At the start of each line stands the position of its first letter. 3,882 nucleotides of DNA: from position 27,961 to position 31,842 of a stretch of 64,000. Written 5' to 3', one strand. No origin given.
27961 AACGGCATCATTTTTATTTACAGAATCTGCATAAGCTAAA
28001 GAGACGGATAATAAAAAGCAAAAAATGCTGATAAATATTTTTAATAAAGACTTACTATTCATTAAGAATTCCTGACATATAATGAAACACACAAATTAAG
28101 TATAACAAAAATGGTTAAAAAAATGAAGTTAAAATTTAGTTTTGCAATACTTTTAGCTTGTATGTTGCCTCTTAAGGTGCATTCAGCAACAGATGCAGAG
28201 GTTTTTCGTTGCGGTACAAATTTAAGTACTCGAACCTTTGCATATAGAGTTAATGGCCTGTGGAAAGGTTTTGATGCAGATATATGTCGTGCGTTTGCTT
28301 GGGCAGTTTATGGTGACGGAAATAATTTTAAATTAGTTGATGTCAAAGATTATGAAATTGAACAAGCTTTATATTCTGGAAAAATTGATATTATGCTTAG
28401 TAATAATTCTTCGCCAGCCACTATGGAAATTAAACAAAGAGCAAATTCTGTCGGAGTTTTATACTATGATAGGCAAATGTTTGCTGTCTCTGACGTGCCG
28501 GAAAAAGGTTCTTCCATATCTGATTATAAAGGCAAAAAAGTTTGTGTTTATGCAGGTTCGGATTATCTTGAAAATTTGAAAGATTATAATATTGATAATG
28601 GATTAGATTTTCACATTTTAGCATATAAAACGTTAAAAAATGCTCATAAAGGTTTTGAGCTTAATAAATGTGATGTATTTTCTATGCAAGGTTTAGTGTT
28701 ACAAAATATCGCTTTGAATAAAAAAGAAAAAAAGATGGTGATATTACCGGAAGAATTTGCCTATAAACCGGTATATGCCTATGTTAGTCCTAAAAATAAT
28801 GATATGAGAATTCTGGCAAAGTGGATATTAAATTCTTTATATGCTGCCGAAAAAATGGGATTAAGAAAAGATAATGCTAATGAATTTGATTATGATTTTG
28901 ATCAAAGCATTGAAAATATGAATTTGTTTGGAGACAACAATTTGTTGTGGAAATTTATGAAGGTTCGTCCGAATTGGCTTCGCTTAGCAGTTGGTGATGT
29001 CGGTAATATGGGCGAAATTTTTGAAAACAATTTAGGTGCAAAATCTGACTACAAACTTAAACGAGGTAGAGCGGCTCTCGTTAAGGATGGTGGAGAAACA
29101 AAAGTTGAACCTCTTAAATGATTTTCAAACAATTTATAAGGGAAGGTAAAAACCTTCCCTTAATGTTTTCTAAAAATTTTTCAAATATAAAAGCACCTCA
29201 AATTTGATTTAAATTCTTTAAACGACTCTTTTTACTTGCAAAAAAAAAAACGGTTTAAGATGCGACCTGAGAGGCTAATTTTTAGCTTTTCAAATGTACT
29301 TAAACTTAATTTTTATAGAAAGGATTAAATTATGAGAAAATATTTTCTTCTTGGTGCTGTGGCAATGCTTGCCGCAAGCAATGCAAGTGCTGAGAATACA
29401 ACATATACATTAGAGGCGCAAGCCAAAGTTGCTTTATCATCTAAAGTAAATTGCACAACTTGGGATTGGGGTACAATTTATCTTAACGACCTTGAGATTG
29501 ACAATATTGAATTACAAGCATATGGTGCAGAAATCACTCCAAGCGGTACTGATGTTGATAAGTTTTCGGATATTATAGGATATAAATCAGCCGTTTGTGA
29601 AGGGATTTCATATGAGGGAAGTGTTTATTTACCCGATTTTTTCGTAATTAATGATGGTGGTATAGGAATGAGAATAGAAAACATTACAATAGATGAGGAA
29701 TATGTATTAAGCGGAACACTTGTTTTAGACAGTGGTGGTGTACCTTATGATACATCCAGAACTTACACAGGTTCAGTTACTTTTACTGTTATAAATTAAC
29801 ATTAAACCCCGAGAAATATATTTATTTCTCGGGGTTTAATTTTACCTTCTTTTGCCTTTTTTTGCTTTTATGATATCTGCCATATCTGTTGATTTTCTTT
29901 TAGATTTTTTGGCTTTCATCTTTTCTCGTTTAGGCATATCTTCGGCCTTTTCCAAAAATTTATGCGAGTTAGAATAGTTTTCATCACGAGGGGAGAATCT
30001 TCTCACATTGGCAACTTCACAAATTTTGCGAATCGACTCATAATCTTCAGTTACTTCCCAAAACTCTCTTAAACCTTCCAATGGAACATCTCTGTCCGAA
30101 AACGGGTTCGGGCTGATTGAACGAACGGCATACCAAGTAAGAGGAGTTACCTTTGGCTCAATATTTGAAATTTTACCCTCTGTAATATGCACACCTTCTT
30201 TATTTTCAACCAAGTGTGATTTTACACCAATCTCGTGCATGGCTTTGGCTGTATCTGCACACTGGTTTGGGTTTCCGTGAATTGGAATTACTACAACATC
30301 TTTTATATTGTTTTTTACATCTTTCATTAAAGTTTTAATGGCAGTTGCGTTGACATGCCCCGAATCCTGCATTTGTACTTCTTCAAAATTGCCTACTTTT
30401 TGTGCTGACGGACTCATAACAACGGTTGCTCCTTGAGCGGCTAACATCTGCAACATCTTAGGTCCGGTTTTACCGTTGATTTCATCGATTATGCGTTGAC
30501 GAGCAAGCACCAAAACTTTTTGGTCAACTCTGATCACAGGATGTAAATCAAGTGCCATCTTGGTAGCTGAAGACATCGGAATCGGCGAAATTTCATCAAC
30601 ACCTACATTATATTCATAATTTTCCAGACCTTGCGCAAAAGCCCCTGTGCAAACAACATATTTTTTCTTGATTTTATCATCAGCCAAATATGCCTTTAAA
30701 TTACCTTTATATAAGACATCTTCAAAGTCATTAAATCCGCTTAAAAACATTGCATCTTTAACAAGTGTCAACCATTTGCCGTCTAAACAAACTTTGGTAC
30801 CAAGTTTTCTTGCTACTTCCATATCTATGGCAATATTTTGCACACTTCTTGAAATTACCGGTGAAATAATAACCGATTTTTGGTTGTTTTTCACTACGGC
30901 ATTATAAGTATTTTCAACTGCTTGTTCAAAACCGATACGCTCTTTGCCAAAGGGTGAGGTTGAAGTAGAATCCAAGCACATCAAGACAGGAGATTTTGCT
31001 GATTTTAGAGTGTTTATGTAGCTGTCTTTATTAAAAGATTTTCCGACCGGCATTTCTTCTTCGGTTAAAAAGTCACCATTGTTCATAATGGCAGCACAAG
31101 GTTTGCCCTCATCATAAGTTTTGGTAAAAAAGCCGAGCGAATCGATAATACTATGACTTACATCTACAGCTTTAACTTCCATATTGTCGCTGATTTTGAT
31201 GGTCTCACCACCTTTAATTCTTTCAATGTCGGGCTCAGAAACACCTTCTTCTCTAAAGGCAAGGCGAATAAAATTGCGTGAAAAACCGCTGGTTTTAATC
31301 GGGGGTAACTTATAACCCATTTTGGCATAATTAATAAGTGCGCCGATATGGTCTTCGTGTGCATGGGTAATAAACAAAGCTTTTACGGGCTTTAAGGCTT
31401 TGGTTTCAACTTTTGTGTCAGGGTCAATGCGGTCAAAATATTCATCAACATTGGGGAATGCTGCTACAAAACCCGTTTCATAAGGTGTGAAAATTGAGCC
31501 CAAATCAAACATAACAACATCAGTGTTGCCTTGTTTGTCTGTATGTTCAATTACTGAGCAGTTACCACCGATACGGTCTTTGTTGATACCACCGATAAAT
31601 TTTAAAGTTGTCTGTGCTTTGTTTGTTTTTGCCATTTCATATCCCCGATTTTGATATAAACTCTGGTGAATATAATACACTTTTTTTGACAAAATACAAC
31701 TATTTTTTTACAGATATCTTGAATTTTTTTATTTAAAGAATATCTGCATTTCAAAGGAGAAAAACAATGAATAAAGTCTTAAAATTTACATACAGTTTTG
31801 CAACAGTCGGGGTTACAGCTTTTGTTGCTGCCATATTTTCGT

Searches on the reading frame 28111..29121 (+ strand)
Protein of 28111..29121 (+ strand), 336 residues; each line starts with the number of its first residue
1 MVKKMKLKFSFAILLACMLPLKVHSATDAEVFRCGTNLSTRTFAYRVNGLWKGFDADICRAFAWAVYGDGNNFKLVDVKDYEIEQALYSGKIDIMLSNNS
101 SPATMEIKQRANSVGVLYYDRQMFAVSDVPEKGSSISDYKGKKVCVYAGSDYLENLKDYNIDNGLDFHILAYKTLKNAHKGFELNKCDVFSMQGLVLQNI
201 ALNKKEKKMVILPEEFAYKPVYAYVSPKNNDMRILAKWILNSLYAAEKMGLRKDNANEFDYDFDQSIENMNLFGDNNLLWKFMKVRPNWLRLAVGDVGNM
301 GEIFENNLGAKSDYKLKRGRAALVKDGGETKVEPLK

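Call 9: search_protein_families(library=pfam, proteins=[window:28111-29121:+], max_evalue=0.1)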
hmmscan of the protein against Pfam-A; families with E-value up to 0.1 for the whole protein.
window:28111-29121:+ (336 aa): 2 families
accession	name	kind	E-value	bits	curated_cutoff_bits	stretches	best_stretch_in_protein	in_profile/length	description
PF00497.25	SBP_bac_3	-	8.3e-05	22.8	26.4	1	33-128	2-92/132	Bacterial extracellular solute-binding proteins, family 3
PF13344.12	Hydrolase_6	-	0.054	14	27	0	90-161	30-100/101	Haloacid dehalogenase-like hydrolase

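Call 17: find_encoding_contigs(protein=window:28111-29121:+, flank=3000, max_places=10)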
Protein window:28111-29121:+ (336 aa): 11 contigs read that carry it; 7 places shown.
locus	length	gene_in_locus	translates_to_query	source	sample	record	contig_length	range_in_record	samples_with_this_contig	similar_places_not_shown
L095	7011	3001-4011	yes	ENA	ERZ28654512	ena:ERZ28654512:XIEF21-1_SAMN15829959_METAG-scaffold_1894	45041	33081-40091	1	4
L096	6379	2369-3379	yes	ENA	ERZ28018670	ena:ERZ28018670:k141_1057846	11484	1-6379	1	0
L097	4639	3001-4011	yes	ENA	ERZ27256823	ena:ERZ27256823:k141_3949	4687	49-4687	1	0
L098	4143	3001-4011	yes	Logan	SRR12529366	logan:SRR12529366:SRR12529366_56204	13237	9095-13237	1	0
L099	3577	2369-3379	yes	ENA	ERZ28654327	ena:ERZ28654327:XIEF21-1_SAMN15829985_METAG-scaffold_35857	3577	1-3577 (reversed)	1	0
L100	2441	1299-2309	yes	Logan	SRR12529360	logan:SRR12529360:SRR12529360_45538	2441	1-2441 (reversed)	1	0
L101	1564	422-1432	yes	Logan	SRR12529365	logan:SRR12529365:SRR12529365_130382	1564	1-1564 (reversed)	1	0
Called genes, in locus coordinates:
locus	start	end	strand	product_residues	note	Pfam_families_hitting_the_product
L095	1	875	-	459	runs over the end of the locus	PF01406:tRNA-synt_1e, PF09334:tRNA-synt_1g (faint), PF00133:tRNA-synt_1, PF09190:DALR_2, PF23493:CysS_C (weak)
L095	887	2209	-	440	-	PF00749:tRNA-synt_1c, PF19269:Anticodon_2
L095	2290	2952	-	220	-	PF05494:MlaC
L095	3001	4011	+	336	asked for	-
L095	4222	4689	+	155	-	-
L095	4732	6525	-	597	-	-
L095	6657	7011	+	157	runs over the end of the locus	PF03073:TspO_MBR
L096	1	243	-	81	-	?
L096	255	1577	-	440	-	PF00749:tRNA-synt_1c, PF19269:Anticodon_2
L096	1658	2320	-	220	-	PF05494:MlaC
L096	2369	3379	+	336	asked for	-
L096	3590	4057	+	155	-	-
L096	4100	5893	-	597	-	-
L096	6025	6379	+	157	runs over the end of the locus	PF03073:TspO_MBR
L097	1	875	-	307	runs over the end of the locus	?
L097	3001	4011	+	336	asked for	-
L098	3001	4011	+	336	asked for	-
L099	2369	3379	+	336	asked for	-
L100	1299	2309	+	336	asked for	-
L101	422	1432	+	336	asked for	-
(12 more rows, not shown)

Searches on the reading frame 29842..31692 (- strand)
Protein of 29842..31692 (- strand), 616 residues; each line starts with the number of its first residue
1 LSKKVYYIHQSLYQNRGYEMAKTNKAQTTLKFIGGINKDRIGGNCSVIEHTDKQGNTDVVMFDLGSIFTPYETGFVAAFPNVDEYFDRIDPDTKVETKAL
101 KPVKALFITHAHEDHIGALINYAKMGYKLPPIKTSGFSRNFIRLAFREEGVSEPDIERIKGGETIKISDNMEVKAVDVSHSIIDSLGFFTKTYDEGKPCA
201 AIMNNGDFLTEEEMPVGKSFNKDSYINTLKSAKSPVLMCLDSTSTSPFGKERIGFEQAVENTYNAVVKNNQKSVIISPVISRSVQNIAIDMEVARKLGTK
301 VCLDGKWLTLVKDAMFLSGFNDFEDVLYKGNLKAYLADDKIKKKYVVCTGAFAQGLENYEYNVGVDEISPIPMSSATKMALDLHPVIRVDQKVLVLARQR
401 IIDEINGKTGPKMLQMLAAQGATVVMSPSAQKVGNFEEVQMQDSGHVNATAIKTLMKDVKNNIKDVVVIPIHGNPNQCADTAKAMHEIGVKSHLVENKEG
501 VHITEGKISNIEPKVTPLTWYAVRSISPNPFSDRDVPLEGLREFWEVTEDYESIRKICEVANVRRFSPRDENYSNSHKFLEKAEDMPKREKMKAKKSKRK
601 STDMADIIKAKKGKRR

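Call 74: search_protein_families(library=pfam, proteins=[window:29842-31692:-], max_evalue=0.001)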
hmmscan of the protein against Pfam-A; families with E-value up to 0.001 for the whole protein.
window:29842-31692:- (616 aa): 3 families
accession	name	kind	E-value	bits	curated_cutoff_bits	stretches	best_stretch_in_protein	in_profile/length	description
PF12706.13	Lactamase_B_2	-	2.4e-05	24.5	27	1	96-182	24-114/200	Beta-lactamase superfamily domain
PF00753.33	Lactamase_B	-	3.6e-05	24.2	22.7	1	98-120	39-61/196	Metallo-beta-lactamase superfamily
PF07521.17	RMMBL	-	0.00012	22.4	21.6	0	444-493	15-61/63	Zn-dependent metallo-hydrolase RNA specificity domain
